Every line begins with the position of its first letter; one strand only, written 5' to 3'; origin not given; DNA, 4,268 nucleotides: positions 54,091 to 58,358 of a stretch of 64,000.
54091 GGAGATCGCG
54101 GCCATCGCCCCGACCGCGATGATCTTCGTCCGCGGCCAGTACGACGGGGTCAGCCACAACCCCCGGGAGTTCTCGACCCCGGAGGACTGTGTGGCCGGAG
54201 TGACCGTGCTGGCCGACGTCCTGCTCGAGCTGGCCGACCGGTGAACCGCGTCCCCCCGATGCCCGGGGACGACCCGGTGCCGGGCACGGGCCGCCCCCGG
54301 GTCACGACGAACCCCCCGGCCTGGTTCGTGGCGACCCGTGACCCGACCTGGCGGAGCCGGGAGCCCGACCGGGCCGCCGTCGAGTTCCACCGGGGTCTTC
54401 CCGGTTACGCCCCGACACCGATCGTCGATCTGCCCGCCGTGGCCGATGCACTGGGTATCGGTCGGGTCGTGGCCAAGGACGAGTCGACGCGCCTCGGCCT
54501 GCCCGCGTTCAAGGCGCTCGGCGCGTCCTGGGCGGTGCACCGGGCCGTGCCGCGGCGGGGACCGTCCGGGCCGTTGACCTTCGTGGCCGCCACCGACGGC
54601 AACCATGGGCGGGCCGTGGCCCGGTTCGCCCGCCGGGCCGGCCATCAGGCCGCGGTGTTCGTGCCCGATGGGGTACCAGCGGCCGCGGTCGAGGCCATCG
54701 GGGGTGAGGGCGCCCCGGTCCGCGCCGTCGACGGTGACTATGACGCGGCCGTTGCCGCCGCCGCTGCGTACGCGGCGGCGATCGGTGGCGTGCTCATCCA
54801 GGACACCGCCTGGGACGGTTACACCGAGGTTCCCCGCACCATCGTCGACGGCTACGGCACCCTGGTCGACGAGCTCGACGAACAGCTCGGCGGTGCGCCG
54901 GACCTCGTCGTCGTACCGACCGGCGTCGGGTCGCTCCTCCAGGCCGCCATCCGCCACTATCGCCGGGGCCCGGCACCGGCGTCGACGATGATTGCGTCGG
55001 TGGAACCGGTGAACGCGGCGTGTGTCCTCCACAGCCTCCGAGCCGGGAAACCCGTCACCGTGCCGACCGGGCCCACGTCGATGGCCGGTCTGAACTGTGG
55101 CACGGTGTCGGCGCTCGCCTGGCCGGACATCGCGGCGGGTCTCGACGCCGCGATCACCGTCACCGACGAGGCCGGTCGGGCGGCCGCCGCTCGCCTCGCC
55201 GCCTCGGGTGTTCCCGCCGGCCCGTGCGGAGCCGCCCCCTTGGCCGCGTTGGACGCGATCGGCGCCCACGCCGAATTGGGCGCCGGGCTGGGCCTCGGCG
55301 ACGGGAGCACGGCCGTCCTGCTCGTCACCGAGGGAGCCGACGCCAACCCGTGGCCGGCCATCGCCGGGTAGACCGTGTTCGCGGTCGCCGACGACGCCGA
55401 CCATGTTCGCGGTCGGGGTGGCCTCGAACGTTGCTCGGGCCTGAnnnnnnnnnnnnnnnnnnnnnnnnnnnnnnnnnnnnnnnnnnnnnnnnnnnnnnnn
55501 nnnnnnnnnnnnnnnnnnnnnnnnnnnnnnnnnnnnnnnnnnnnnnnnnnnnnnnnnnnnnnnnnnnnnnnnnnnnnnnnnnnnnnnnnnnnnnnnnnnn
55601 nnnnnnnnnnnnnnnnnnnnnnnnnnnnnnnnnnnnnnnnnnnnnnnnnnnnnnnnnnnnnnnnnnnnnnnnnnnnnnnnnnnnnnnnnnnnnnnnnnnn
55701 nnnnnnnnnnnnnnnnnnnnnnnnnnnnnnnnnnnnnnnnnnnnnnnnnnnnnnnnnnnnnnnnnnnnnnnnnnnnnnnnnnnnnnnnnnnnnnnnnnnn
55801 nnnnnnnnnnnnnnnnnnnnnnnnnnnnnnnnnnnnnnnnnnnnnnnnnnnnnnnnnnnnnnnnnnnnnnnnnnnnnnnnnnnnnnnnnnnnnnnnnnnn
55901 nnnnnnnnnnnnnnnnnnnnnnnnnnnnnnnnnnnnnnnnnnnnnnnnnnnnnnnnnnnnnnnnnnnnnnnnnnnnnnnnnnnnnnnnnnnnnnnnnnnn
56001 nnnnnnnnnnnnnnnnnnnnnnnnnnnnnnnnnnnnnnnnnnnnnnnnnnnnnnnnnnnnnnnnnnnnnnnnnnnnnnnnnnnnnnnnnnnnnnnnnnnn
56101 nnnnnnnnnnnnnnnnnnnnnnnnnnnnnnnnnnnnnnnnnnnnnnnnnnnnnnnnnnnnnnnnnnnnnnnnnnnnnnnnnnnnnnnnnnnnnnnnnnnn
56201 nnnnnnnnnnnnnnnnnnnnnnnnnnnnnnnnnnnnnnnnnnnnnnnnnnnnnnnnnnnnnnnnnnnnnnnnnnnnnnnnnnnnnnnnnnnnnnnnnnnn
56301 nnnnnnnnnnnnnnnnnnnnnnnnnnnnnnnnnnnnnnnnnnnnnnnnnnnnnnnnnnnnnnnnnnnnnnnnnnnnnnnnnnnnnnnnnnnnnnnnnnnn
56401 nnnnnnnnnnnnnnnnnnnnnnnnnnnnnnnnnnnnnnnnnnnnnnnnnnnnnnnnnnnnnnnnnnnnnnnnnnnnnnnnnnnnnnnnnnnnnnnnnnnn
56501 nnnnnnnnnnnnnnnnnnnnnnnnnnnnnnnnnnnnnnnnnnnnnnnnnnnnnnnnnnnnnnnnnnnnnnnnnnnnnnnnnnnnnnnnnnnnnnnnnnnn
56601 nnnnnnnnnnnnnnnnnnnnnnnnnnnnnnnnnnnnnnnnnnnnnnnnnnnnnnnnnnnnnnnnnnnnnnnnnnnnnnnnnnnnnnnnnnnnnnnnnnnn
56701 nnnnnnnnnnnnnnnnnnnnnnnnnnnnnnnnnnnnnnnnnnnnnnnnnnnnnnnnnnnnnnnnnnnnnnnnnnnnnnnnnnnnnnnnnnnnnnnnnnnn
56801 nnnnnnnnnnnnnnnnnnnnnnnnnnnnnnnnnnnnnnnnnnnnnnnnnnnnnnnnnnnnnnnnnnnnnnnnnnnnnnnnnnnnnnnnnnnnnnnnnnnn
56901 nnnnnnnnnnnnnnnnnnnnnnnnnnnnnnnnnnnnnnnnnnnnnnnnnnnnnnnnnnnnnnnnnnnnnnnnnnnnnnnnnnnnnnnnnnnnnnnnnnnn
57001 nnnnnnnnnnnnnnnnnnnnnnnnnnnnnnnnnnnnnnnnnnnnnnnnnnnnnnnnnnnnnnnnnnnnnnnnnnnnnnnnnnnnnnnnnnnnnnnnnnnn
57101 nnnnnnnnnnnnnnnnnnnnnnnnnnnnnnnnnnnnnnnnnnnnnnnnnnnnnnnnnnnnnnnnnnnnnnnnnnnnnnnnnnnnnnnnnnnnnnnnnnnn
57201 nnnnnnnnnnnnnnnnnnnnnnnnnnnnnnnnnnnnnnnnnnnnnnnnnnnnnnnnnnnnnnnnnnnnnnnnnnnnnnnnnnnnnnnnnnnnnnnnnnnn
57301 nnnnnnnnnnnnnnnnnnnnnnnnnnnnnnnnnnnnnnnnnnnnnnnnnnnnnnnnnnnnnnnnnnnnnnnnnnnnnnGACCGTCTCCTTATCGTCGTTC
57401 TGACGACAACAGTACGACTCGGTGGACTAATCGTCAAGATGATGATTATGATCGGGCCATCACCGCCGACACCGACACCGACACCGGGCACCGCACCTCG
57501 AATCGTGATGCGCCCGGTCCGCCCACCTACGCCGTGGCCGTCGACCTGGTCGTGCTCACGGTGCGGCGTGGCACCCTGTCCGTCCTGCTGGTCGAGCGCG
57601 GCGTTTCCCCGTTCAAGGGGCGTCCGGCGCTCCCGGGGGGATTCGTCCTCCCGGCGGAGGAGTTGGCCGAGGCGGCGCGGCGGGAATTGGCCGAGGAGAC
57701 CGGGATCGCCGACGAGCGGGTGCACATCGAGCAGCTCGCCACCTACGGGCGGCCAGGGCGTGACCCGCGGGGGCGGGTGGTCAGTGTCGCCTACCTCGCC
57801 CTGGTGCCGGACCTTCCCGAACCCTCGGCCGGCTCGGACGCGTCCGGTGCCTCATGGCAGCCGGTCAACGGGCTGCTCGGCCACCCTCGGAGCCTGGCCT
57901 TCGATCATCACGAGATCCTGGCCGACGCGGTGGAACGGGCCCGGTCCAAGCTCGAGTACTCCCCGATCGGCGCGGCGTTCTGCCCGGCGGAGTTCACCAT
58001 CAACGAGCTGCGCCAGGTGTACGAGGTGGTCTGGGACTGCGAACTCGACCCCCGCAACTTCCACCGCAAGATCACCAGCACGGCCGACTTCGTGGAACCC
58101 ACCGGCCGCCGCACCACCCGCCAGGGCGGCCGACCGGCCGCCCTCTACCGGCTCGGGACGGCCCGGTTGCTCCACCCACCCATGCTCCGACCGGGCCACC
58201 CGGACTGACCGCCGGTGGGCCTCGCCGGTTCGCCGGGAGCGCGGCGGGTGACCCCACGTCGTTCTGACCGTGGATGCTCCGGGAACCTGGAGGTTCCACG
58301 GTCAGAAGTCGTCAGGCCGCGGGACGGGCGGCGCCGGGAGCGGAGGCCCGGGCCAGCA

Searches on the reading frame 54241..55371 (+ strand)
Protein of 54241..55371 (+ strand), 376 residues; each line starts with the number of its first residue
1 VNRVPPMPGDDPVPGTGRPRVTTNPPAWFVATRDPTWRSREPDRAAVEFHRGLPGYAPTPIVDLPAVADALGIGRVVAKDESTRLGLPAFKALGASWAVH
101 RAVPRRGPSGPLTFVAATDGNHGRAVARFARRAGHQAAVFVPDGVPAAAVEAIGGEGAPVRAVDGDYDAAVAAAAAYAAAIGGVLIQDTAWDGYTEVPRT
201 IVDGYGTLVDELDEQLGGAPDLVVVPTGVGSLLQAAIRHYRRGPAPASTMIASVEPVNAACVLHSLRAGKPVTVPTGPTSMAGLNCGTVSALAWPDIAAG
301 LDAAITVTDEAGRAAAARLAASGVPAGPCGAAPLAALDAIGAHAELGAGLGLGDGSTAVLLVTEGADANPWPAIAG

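Call 72: search_protein_families(library=pfam, proteins=[window:54241-55371:+], max_evalue=0.001)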
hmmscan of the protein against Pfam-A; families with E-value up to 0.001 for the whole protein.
window:54241-55371:+ (376 aa): 1 family
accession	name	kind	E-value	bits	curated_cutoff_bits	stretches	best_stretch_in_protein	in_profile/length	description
PF00291.31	PALP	-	1.4e-56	192.4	35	1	54-363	3-294/295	Pyridoxal-phosphate dependent enzyme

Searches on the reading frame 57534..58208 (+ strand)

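Call 72: search_protein_families(library=pfam, proteins=[window:57534-58208:+], max_evalue=0.001)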
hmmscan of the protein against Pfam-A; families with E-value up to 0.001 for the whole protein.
window:57534-58208:+ (224 aa): 3 families
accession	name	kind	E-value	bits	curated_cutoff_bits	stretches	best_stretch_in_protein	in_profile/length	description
PF00293.34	NUDIX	-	1.5e-19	70.8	21.1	1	5-130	8-132/134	NUDIX domain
PF21906.2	NrtR_WHD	-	8.4e-18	64.7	27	1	149-207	4-61/61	NrtR DNA-binding winged helix domain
PF19368.5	AraR_C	-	4e-09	37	23.8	1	142-209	1-68/82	AraR C-terminal winged HTH domain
